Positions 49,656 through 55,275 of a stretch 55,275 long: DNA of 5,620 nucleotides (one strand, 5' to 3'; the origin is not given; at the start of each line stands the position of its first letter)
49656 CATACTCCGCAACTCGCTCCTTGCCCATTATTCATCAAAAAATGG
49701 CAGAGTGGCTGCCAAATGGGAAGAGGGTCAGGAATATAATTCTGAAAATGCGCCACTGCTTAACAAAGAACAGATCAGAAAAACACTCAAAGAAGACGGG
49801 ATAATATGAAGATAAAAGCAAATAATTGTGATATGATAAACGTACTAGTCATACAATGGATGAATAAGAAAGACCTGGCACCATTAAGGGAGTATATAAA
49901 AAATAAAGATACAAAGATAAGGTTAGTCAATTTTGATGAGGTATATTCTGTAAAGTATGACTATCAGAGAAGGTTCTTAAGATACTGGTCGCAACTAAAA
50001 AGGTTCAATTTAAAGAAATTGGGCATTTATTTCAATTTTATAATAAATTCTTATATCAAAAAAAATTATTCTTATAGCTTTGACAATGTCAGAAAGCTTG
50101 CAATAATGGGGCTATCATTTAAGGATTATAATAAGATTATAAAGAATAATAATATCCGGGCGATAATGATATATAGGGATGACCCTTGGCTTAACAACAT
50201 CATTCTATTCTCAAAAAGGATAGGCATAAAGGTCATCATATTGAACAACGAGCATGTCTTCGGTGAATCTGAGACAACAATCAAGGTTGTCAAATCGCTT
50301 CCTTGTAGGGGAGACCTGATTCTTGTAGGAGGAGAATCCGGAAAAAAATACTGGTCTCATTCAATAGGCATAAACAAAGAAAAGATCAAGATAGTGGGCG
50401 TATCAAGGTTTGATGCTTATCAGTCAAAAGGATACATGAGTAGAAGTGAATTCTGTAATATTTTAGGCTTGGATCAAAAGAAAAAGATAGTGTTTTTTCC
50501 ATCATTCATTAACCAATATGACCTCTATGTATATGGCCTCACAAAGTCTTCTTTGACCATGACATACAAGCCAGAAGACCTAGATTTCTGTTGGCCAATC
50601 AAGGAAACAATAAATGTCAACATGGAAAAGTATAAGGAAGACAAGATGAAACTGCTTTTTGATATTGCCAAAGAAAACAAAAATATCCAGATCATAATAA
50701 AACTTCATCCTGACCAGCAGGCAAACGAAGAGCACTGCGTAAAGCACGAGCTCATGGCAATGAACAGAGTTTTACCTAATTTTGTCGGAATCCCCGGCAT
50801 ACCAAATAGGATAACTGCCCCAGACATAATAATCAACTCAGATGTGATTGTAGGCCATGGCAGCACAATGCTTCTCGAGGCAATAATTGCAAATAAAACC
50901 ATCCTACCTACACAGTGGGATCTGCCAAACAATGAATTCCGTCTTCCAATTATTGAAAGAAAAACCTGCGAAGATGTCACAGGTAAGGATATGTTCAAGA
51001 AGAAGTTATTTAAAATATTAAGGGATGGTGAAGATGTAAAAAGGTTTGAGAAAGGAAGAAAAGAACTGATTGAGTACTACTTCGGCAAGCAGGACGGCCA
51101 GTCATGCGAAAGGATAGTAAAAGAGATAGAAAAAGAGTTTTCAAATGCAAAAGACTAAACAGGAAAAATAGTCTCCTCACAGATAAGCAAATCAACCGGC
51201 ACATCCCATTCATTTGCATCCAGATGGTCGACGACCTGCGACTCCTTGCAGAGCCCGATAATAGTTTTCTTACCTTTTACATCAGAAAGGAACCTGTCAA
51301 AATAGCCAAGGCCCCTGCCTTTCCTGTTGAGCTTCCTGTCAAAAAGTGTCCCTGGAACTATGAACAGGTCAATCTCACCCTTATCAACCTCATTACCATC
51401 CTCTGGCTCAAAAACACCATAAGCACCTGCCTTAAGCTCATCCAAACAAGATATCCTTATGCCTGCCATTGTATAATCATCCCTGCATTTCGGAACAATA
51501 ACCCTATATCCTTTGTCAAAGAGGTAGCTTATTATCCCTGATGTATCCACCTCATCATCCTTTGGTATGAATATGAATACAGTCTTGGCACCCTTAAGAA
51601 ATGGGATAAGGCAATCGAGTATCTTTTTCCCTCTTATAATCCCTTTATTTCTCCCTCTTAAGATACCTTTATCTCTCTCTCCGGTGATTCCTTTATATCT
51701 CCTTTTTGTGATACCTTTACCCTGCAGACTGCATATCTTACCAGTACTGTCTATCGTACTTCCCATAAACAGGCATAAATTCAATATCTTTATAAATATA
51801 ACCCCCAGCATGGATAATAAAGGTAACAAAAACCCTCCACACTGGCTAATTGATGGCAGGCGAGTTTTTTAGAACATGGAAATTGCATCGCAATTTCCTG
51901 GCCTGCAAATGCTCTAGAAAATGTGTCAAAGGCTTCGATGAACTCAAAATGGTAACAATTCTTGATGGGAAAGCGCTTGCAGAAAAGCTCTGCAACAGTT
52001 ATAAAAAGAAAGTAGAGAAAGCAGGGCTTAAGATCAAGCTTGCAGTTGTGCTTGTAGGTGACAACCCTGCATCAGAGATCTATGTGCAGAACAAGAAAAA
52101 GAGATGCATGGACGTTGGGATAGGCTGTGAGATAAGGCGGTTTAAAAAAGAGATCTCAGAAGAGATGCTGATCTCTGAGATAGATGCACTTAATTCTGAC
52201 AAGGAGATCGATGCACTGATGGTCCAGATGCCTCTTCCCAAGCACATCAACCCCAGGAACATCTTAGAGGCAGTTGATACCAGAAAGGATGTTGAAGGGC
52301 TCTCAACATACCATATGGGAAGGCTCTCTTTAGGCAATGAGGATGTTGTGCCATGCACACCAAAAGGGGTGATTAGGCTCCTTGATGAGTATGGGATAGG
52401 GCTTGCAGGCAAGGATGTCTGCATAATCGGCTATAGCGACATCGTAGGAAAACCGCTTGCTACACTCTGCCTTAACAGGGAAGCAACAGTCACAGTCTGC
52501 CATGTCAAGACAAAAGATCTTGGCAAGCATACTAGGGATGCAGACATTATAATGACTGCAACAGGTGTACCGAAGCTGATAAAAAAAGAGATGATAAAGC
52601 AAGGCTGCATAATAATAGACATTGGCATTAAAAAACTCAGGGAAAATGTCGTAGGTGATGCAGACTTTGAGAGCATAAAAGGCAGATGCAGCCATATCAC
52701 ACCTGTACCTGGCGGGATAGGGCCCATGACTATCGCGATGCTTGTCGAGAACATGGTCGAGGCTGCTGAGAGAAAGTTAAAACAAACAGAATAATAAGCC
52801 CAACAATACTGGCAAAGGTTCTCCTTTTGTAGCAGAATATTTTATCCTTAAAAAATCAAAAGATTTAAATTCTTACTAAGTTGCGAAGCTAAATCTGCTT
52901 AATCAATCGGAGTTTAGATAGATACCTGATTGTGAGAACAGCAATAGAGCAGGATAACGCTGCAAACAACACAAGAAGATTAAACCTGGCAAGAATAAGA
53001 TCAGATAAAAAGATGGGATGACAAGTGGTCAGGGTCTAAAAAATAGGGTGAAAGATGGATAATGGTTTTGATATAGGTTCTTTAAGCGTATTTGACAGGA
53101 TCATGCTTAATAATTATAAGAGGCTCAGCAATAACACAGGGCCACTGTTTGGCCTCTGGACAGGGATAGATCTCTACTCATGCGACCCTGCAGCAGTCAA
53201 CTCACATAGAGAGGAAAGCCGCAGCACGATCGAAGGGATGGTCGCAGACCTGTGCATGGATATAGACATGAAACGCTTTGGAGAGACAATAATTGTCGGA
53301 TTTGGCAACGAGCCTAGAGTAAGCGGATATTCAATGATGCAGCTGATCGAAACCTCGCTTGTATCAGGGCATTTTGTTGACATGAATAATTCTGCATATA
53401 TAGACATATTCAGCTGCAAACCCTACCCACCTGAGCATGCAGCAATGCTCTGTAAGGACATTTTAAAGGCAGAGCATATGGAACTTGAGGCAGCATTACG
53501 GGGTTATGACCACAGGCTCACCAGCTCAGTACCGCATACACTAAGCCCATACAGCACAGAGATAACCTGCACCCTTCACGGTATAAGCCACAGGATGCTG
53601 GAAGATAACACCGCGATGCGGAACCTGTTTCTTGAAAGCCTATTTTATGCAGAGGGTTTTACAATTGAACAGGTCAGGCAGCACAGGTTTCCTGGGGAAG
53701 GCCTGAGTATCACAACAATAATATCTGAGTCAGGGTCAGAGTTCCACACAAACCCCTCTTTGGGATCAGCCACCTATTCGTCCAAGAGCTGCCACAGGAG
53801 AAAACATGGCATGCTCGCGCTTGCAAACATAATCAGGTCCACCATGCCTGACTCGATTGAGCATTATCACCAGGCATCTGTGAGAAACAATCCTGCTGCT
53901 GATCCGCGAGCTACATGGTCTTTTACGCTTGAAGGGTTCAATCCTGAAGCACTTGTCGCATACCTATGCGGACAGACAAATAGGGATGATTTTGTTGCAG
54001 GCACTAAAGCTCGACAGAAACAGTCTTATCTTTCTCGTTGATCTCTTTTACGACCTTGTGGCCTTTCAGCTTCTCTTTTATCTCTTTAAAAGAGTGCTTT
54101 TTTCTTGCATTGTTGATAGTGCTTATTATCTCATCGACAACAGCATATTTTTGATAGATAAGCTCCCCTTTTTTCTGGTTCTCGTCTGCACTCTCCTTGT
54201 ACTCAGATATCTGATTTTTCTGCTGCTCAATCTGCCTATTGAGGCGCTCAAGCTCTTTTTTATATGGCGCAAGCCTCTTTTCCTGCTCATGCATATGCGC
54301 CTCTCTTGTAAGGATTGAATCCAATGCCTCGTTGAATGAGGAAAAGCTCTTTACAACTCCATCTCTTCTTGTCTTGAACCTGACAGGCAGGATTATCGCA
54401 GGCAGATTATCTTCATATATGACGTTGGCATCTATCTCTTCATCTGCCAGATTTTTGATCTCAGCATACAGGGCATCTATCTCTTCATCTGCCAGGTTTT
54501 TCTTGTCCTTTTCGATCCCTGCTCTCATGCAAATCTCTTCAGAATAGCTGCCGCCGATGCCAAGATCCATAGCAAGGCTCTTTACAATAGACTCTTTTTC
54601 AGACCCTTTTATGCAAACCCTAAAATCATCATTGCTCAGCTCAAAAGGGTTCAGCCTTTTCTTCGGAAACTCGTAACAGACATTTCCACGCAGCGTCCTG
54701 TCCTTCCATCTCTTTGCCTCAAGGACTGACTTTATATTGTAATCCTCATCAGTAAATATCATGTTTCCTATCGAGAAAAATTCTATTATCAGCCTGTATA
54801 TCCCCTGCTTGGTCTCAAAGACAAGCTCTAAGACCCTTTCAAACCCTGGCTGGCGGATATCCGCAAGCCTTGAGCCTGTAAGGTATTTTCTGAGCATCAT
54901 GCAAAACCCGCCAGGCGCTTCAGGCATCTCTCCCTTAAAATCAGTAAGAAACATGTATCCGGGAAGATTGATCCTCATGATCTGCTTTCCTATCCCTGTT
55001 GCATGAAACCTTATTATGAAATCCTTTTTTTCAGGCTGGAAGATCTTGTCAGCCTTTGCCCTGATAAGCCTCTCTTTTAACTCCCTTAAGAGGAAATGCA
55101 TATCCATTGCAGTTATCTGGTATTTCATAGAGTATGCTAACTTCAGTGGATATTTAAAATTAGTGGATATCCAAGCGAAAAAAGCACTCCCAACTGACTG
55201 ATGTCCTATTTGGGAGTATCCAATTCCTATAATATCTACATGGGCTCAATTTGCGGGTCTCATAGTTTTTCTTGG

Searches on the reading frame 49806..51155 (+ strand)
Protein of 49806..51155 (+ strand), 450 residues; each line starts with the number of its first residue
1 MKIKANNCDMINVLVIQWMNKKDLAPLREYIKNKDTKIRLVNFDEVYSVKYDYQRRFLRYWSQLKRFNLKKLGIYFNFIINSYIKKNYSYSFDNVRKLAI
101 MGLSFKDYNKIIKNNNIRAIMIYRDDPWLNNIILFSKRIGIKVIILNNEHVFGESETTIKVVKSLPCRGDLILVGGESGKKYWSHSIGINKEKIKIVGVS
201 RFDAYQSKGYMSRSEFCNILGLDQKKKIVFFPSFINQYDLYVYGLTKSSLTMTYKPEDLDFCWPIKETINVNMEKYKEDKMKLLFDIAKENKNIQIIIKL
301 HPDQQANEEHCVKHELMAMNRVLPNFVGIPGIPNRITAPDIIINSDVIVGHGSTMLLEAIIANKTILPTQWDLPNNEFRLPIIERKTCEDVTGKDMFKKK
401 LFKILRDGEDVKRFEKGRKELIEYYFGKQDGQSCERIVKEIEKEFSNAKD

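Call 8: search_protein_families(library=pfam, proteins=[window:49806-51155:+], max_evalue=0.001)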
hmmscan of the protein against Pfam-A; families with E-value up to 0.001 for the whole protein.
window:49806-51155:+ (450 aa): 1 family
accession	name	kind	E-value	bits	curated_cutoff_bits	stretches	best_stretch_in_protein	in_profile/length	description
PF04464.20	Glyphos_transf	-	5.4e-05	22.8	22.1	1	167-442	133-366/367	CDP-Glycerol:Poly(glycerophosphate) glycerophosphotransferase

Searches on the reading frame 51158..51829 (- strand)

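Call 8: search_protein_families(library=pfam, proteins=[window:51158-51829:-], max_evalue=0.001)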
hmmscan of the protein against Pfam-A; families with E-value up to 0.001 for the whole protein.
window:51158-51829:- (224 aa): 1 family
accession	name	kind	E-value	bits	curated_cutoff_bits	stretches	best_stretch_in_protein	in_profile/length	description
PF01812.26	5-FTHF_cyc-lig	-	8.5e-28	98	27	1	79-218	38-186/186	5-formyltetrahydrofolate cyclo-ligase family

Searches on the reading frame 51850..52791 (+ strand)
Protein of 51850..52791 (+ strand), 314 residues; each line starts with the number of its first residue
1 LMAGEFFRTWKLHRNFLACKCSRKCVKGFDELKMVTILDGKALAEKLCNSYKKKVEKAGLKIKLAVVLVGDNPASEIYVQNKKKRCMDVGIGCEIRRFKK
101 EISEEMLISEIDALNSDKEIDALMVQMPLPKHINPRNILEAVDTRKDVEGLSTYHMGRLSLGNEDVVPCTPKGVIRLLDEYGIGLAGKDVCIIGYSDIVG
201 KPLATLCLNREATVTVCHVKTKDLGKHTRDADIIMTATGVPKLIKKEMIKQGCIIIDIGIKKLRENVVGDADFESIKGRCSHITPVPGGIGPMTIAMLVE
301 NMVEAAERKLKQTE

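Call 8: search_protein_families(library=pfam, proteins=[window:51850-52791:+], max_evalue=0.001)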
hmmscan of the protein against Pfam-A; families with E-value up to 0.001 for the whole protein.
window:51850-52791:+ (314 aa): 2 families
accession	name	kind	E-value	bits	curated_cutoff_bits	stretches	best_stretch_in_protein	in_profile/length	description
PF02882.25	THF_DHG_CYH_C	-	3.5e-63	212.1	27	1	154-309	3-159/160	Tetrahydrofolate dehydrogenase/cyclohydrolase, NAD(P)-binding domain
PF00763.28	THF_DHG_CYH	-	5.8e-36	123.7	32.8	1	38-149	1-115/115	Tetrahydrofolate dehydrogenase/cyclohydrolase, catalytic domain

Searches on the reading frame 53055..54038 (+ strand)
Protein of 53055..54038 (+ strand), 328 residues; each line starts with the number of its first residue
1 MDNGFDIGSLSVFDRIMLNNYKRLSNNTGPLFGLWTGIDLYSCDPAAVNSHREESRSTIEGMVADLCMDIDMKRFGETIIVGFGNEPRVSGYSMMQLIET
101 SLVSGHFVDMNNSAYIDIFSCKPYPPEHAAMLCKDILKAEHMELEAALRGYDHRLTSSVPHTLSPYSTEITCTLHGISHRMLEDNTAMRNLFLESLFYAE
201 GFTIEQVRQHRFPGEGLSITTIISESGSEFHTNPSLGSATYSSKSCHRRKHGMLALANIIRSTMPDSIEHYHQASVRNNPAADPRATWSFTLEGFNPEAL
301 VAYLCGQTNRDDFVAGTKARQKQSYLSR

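Call 10: search_protein_families(library=pfam, proteins=[window:53055-54038:+], max_evalue=0.001)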
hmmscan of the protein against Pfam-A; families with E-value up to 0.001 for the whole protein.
window:53055-54038:+ (328 aa): 1 family
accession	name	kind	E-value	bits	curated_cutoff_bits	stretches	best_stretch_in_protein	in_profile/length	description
PF02675.21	AdoMet_dc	-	3.4e-24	85.7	25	2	38-150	4-107/107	S-adenosylmethionine decarboxylase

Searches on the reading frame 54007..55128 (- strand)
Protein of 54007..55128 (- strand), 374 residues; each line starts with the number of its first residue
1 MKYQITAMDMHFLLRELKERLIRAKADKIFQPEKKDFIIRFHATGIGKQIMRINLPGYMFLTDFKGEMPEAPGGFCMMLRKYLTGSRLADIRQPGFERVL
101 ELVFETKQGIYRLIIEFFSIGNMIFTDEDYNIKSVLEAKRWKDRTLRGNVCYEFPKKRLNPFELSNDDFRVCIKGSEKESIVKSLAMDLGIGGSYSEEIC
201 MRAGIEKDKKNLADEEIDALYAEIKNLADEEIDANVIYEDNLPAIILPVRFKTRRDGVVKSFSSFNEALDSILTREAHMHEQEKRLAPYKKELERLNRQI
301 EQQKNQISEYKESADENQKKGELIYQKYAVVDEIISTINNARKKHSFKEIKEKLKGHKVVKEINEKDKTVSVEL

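Call 10: search_protein_families(library=pfam, proteins=[window:54007-55128:-], max_evalue=0.001)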
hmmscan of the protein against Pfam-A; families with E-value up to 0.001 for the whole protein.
window:54007-55128:- (374 aa): 2 families
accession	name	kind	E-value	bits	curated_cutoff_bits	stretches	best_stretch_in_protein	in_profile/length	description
PF05833.16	NFACT_N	-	6.4e-51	174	31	1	8-345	3-353/456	NFACT N-terminal and middle domains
PF00416.27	Ribosomal_S13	-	0.00013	22.8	31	1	177-234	9-68/128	Ribosomal protein S13/S18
